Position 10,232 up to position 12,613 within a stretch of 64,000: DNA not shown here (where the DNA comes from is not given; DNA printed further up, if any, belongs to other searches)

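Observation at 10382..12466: Radical SAM/SPASM-like enzyme fused to a DltD/SGNH-like domain through a ~150-aa helical linker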

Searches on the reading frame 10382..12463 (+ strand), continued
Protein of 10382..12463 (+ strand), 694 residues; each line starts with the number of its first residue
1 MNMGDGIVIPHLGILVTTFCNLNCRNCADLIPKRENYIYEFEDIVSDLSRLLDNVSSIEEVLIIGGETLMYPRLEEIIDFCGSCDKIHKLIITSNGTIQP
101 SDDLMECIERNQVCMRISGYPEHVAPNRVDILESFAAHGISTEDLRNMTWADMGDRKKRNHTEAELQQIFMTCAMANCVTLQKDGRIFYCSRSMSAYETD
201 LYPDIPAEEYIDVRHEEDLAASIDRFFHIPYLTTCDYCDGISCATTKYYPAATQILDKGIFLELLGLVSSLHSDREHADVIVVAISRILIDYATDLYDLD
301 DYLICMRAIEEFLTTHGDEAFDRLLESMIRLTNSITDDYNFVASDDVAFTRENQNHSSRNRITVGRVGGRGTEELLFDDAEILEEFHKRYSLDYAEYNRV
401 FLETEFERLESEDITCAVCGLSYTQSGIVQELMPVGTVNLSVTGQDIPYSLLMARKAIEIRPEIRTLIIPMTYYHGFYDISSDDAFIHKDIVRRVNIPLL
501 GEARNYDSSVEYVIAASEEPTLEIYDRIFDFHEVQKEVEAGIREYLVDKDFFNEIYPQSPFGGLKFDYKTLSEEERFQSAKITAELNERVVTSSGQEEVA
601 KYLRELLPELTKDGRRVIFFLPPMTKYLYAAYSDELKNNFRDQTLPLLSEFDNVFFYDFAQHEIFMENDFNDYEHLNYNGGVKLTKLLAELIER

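Call 18: find_encoding_contigs(protein=P0034, flank=8000, max_places=2)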
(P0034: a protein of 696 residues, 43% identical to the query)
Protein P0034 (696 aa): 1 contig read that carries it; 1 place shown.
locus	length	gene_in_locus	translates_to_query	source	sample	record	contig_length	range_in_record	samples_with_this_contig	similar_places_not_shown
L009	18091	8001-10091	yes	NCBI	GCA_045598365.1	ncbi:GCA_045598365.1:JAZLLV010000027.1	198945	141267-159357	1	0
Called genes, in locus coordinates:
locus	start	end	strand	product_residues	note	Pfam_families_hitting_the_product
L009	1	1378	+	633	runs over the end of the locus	PF22638:FlgK_D1, PF06429:Flg_bbr_C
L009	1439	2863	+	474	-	PF00669:Flagellin_N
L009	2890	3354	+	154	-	PF02623:FliW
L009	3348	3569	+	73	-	PF02599:CsrA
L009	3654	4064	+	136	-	PF03646:FlaG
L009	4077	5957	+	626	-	PF02465:FliD_N, PF07195:FliD_C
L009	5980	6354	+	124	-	PF02561:FliS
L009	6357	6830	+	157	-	PF05130:FlgN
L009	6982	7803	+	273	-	PF00669:Flagellin_N, PF00700:Flagellin_C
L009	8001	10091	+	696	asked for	PF04055:Radical_SAM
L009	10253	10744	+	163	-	PF00669:Flagellin_N, PF00700:Flagellin_C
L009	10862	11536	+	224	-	-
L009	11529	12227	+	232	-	PF13712:Glyco_tranf_2_5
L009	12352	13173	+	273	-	PF00669:Flagellin_N, PF00700:Flagellin_C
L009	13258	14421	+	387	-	PF13524:Glyco_trans_1_2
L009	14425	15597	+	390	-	PF13524:Glyco_trans_1_2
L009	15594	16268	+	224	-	-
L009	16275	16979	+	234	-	PF13712:Glyco_tranf_2_5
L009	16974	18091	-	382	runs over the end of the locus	PF13524:Glyco_trans_1_2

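Call 19: find_related_loci(query=A1, collection=genome_contigs, flank=10000)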
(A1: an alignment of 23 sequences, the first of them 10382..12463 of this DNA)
Query A1 (694 aa) in genome_contigs; peptide patterns used: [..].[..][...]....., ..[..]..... (x = any residue, [..] = any of these).
122 stretches matched a pattern; 44 encode a relative of the query (tblastn E <= 1e-3); 43 distinct loci.
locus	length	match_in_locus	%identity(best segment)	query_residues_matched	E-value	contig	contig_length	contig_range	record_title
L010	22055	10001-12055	48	8-693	0e+0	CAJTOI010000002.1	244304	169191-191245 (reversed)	MAG TPA_asm: uncultured Roseburia sp. isolate MGBC104949 genome assembly, contig: MGBC104949.2, whole genome shotgun seq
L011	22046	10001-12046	49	7-688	0e+0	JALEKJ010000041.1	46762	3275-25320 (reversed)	MAG: Roseburia sp. isolate SUG84 k141_4565554, whole genome shotgun sequence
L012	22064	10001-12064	43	8-694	0e+0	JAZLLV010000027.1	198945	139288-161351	MAG: Lachnospiraceae bacterium isolate T1900044956_TA20190011.MAGScoT_cleanbin_000021 SGB_3838_k141_378292, whole genome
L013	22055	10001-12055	44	7-692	0e+0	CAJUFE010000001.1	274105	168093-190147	MAG TPA_asm: uncultured Lachnospiraceae bacterium isolate MGBC129933 genome assembly, contig: MGBC129933.1, whole genome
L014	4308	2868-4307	51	7-482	5e-168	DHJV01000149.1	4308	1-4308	MAG TPA_asm: Lachnospiraceae bacterium UBA4711 UBA4711_contig_12782, whole genome shotgun sequence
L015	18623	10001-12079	39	5-694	5e-169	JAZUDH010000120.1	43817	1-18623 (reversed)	MAG: Lachnospiraceae bacterium isolate T1900045310_TH20190080.MAGScoT_cleanbin_000005 SGB_6215_k141_1629035, whole genom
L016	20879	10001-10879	43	7-298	6e-78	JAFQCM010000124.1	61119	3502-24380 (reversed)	MAG: Lachnospiraceae bacterium isolate RGIG1694 Goat_Cecum-2__c771080, whole genome shotgun sequence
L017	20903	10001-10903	39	9-311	1e-65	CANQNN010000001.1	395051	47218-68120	MAG: uncultured Lachnospiraceae bacterium isolate Lapin-012__bin47 genome assembly, contig: Lapin-012__NODE_6_length_395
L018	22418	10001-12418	41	9-267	8e-65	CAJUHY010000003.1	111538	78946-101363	MAG TPA_asm: uncultured Lachnospiraceae bacterium isolate MGBC140115 genome assembly, contig: MGBC140115.3, whole genome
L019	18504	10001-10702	32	9-242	4e-40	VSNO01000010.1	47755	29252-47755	MAG: Lachnospiraceae bacterium isolate SC1151_S4_bin.10 SC1151_S4_SC1151_S4_bin.10_contig_10, whole genome shotgun seque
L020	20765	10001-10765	25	9-254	7e-18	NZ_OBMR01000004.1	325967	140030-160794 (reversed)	Pseudobutyrivibrio ruminis DSM 9787, whole genome shotgun sequence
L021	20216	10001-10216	44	7-78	5e-16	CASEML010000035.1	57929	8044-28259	uncultured Eubacteriales bacterium isolate SI.O94.metabat-bins.178 genome assembly, contig: SI.O94.metabat-bins.178.fa_k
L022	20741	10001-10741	26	14-255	4e-15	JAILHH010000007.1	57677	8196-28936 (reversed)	MAG: Acetatifactor sp. isolate RUI119 k141_604674_flag=0_multi=18.9937_len=57677, whole genome shotgun sequence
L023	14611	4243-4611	28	3-121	7e-9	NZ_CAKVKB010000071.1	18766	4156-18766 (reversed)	MAG: uncultured Clostridium sp. isolate REFINED_METABAT215_TOP10_CONTIGS_1500_ASSEMBLY_K77_MERGED__Hadza_MoBio_hadza-E-H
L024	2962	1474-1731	26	16-101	3e-7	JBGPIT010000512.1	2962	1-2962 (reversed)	MAG: Candidatus Binatia bacterium isolate OBJ_0618_7090110_327 k141_10446991_length_2962_cov_27.4296, whole genome shotg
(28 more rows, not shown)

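Call 27: predict_structure(alignment_id=A2)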
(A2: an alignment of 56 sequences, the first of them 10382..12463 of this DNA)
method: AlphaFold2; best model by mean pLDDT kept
length: 694 residues; sequences in the alignment: 56
mean_pLDDT: 93.3   pTM: 0.83
mean pLDDT of the five models: 93.3, 92.6, 92.5, 91.3, 91.2
residues with pLDDT >= 90: 594; 70-90: 80; 50-70: 16; < 50: 4
segments of 3 or more residues with pLDDT < 50: 1-4
pLDDT, mean of each block of 10 residues (from residue 1): 68 97 91 92 98 97 97 98 98 97 97 97 95 97 94 86 96 92 96 89 91 96 95 92 88 95 96 91 97 95 97 92 95 94 91 72 92 92 90 92 97 96 82 95 94 98 98 96 92 95 88 65 93 93 95 93 93 97 95 97 98 97 96 98 97 97 96 94 96 93
secondary structure, 60 per line:
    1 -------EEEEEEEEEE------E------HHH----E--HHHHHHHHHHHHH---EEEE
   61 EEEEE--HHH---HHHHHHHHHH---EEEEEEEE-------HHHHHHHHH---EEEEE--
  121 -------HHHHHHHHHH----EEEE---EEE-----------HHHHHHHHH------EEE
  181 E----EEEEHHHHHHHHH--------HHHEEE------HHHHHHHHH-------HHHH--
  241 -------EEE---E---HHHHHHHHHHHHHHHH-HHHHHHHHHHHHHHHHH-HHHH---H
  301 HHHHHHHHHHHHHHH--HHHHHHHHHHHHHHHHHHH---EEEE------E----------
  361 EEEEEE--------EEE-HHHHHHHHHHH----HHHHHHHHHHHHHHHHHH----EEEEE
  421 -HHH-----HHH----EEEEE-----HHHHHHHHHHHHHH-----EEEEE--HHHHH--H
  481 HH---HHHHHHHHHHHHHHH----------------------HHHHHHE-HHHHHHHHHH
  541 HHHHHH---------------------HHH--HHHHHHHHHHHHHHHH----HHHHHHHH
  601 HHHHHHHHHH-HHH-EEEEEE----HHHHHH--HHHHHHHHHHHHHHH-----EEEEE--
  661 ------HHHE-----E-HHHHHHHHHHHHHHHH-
elements in order (helices of 4 or more, strands of 3 or more residues): E8-17 H41-53 E57-65 H74-83 E87-94 H102-110 E114-118 H128-137 E142-145 E149-151 H163-171 E178-181 E186-189 H190-198 E210-212 H219-227 H235-238 E248-250 H258-273 H275-291 H293-296 H300-315 H318-336 E340-343 E361-366 E375-377 H379-389 H394-411 E416-420 E437-441 H447-460 E466-470 H473-477 H486-500 H523-528 H531-546 H573-588 H593-610 E616-621 H626-631 H634-648 E654-658 H678-693

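Call 32: find_encoding_contigs(protein=P0061, flank=8000, max_places=2)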
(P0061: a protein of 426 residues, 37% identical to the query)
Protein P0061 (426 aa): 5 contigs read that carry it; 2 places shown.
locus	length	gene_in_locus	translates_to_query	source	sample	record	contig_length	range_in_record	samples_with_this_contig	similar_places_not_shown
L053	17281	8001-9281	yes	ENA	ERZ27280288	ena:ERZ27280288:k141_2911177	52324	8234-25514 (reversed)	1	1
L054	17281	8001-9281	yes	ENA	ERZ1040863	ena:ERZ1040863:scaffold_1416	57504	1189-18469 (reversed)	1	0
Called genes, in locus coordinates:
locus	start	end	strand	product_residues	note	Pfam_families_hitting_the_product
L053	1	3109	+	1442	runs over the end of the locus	PF05359:DUF748 (weak), PF13116:YhdP (faint), PF27051:TamB_N (faint), PF04357:TamB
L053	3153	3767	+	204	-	PF04542:Sigma70_r2, PF04545:Sigma70_r4 (weak)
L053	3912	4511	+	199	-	-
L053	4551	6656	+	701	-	PF07244:POTRA, PF08479:POTRA_2, PF07244:POTRA, PF01103:Omp85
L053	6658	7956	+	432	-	-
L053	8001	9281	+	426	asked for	PF04055:Radical_SAM (weak)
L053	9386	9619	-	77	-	PF00550:PP-binding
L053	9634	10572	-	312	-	PF13489:Methyltransf_23, PF13847:Methyltransf_31, PF08241:Methyltransf_11, PF08242:Methyltransf_12, PF13649:Methyltransf_25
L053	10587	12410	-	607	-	PF21211:FkbH_N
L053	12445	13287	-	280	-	-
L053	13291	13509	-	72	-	-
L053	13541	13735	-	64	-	PF07927:HicA_toxin (weak)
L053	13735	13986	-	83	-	PF08972:DUF1902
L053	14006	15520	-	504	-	PF00501:AMP-binding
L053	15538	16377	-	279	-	PF02522:Antibiotic_NAT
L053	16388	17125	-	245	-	PF00106:adh_short, PF08659:KR, PF13561:adh_short_C2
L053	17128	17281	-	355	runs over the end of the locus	PF08545:ACP_syn_III, PF08541:ACP_syn_III_C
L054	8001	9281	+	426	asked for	PF04055:Radical_SAM (weak)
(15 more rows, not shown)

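Call 35: fold_search(model_id=the predicted structure, library=pdb)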
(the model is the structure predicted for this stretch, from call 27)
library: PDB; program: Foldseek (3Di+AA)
matches with E <= 10: 1176; with E <= 0.001: 17
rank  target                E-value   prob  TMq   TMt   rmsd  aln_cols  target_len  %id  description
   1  7x0b_B                1.3e-11  1.00  0.31  0.69   3.0       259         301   21  The structure of a Twitch Radical SAM Dehydrogenase SpeY (released 2022-12-28)
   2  7wzv_A                1.6e-11  1.00  0.31  0.69   3.0       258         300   21  The structure of a Twitch Radical SAM Dehydrogenase SpeY (released 2022-12-28)
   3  7wzv_B                1.8e-11  1.00  0.31  0.70   3.0       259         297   21  The structure of a Twitch Radical SAM Dehydrogenase SpeY (released 2022-12-28)
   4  7wzx                  2.0e-11  1.00  0.31  0.69   3.1       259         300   21  The structure of a Twitch Radical SAM Dehydrogenase SpeY (released 2022-12-28)
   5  1tv7_A                1.0e-04  1.00  0.17  0.34   3.6       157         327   18  Structure of the S-adenosylmethionine dependent Enzyme MoaA (released 2004-08-31)
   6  5v1q_B                1.7e-04  1.00  0.18  0.28   2.4       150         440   19  Crystal structure of Streptococcus suis SuiB (released 2017-08-30)
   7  5v1s_A                1.7e-04  1.00  0.16  0.23  11.3       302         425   14  Crystal structure of Streptococcus suis SuiB bound to S-adenosylmethionine (released 2017-08-30)
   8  1bwq                  2.4e-04  1.00  0.21  0.60   5.8       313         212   10  PROBING THE SUBSTRATE SPECIFICITY OF THE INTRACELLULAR BRAIN PLATELET-ACTIVATING FACTOR ACETYLHYDROLASE (released 1999-05-18)
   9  4m7t                  3.2e-04  1.00  0.22  0.53   8.1       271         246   12  Crystal structure of BtrN in complex with AdoMet and 2-DOIA (released 2013-10-02)
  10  4k39_A                3.6e-04  1.00  0.23  0.39   9.0       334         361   14  Native anSMEcpe with bound AdoMet and Cp18Cys peptide (released 2013-05-08)
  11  7n7i_A                3.8e-04  1.00  0.17  0.41   3.3       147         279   18  X-ray crystal structure of Viperin-like enzyme from Trichoderma virens (released 2021-06-30)
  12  7vob                  4.2e-04  1.00  0.20  0.36   9.7       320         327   15  The crystal structure of a Radical SAM Enzyme BlsE involved in the Biosynthesis of Blasticidin S (released 2022-05-04)
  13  5v1q_A                4.7e-04  1.00  0.17  0.28   2.6       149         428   21  Crystal structure of Streptococcus suis SuiB (released 2017-08-30)
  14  6b4c_K                6.8e-04  1.00  0.18  0.44   9.3       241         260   12  Structure of Viperin from Trichoderma virens (released 2018-07-25)
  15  6efn                  7.6e-04  1.00  0.19  0.33  12.7       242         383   14  Structure of a RiPP maturase, SkfB (released 2018-10-24)
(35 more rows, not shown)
